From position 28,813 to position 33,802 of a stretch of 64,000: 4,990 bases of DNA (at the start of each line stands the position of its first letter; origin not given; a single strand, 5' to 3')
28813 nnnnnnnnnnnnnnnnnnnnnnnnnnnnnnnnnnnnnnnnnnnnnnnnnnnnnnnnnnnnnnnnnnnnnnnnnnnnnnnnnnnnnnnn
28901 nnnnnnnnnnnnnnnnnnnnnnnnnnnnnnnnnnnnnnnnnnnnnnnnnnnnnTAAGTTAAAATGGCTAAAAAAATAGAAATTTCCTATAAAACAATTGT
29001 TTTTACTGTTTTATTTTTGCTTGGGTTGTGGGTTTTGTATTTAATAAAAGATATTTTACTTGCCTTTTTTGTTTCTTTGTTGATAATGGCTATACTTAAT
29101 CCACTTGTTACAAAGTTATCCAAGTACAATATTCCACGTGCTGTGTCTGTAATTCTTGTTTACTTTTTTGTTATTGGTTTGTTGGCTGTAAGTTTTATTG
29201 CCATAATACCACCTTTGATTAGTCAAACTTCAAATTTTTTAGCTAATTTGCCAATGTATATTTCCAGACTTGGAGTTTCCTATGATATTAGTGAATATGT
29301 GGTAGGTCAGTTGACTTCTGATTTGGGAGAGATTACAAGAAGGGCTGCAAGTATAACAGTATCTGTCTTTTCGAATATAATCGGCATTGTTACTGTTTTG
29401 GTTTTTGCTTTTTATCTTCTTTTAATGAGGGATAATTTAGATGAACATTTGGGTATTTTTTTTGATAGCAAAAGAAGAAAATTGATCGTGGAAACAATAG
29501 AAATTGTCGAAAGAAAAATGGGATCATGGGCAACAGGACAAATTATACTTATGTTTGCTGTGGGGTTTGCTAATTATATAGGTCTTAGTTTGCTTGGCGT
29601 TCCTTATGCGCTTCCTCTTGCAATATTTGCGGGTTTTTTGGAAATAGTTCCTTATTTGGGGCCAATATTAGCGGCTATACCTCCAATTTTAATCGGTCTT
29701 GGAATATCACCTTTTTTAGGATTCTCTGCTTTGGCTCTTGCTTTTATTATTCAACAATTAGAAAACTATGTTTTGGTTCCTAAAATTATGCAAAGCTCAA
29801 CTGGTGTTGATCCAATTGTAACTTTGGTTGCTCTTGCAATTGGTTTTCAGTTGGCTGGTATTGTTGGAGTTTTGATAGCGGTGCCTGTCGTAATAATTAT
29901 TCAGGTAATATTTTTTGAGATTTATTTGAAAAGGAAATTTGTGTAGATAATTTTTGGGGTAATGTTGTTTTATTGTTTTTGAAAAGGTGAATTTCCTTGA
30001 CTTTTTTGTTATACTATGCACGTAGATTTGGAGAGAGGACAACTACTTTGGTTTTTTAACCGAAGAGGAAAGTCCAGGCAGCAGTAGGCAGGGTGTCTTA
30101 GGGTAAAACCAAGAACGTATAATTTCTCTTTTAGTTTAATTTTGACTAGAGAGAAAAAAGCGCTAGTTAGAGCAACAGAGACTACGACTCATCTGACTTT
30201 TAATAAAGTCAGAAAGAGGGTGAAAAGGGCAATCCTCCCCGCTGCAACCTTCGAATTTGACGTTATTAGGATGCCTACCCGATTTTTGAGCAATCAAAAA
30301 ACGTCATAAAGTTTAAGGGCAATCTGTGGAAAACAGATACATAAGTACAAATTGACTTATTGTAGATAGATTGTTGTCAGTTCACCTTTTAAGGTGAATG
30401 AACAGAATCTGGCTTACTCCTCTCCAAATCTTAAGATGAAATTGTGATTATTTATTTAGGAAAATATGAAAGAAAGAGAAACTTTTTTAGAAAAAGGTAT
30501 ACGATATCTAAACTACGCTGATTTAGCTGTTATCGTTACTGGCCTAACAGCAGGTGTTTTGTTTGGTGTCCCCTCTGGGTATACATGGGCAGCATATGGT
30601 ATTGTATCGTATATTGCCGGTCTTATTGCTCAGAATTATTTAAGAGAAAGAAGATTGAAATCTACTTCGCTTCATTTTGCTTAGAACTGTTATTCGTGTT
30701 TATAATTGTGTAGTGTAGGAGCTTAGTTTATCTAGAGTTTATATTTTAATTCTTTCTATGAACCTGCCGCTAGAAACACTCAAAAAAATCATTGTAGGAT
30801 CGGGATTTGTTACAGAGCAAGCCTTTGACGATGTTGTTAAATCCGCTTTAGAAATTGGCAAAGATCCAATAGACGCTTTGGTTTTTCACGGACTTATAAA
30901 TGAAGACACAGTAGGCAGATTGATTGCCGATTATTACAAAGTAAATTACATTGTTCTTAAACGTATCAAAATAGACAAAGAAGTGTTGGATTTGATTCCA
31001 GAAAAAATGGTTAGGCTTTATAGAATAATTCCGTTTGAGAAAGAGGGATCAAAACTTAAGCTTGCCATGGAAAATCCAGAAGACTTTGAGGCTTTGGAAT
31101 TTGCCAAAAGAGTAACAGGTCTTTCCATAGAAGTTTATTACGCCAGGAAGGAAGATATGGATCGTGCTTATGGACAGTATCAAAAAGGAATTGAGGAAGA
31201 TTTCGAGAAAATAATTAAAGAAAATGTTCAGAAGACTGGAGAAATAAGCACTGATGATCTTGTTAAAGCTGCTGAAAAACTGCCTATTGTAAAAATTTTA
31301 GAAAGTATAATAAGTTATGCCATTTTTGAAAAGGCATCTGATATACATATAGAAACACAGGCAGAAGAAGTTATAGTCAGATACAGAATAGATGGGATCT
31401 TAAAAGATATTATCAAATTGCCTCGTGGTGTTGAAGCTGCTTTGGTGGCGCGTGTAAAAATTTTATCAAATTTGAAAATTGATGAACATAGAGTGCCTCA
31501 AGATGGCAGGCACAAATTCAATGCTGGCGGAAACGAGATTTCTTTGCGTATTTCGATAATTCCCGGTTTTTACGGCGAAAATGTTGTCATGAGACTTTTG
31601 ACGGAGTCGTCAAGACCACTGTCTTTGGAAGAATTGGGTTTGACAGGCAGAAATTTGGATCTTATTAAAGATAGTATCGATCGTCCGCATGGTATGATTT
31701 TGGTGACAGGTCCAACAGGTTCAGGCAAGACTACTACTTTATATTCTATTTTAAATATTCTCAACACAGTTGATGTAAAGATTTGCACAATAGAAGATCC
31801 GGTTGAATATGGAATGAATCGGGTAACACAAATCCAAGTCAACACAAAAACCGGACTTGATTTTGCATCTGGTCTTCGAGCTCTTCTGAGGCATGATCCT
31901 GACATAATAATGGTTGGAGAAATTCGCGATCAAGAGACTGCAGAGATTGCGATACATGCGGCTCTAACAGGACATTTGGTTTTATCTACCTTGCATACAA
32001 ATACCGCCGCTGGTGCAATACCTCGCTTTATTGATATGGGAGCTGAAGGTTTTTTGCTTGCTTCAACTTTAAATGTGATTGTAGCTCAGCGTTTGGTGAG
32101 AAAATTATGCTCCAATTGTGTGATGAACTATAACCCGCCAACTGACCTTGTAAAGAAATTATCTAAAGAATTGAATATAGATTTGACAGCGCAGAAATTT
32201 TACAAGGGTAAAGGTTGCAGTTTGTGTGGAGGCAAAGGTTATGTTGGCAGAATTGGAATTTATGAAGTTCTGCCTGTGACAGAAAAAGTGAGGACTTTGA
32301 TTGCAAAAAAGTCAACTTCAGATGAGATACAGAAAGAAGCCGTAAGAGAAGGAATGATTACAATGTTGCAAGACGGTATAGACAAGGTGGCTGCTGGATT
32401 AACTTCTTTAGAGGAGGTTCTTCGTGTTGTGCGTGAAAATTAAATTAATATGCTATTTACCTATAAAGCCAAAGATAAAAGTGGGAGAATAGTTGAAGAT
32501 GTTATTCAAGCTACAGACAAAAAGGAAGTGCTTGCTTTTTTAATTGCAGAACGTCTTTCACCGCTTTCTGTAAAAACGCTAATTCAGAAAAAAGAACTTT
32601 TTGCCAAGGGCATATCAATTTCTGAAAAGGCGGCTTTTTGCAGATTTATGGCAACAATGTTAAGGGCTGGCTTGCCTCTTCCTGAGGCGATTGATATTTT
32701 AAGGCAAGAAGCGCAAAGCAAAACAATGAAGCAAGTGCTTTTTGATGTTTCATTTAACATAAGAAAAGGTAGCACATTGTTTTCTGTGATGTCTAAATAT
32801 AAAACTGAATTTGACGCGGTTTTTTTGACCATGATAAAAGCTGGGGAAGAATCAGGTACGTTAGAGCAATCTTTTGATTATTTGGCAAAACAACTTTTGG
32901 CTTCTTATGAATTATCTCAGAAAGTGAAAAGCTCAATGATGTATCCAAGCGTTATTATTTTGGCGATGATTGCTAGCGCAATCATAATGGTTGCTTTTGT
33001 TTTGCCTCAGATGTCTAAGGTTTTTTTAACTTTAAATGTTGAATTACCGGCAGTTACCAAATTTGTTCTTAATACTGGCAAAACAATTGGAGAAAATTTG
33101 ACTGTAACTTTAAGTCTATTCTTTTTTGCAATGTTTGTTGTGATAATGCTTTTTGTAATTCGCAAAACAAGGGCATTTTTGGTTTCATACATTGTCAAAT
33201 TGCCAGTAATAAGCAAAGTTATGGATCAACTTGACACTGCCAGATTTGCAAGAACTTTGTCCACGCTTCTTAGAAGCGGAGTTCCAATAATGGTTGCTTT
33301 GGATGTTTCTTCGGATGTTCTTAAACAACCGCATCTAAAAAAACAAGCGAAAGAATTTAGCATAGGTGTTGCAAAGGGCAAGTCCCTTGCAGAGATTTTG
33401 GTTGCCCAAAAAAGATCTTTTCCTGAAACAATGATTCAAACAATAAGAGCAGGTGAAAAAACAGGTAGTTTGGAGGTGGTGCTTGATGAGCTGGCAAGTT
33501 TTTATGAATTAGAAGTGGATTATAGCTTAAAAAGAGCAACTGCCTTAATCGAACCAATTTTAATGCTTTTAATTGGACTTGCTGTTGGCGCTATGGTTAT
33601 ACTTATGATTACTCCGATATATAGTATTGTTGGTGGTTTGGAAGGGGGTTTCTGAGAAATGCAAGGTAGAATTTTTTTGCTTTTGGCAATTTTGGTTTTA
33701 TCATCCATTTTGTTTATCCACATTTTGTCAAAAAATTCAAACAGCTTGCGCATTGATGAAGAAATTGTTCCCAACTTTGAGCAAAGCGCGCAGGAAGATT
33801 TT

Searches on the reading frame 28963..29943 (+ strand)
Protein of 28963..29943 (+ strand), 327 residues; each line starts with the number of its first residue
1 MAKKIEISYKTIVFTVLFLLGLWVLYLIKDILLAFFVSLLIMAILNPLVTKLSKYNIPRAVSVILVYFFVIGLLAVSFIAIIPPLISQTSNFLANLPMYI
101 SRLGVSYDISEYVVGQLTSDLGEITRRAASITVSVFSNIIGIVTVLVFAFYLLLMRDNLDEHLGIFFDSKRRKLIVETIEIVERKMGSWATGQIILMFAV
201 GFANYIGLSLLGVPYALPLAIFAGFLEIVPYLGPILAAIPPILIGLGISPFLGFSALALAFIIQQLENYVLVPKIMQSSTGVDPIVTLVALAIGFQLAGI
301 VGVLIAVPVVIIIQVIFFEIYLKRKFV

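Call 62: search_protein_families(library=pfam, proteins=[window:28963-29943:+], max_evalue=0.001)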
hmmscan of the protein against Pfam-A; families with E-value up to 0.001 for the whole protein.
window:28963-29943:+ (327 aa): 1 family
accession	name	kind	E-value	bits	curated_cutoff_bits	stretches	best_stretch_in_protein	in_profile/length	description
PF01594.21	AI-2E_transport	-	5e-56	190.7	34.3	1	13-317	3-323/327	AI-2E family transporter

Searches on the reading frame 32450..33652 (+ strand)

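Call 62: search_protein_families(library=pfam, proteins=[window:32450-33652:+], max_evalue=0.001)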
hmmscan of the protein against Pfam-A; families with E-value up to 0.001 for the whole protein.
window:32450-33652:+ (401 aa): 1 family
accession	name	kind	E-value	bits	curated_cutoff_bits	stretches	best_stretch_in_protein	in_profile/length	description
PF00482.28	T2SSF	-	8e-53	178.1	25.2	2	63-186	1-125/125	Type II secretion system (T2SS), protein F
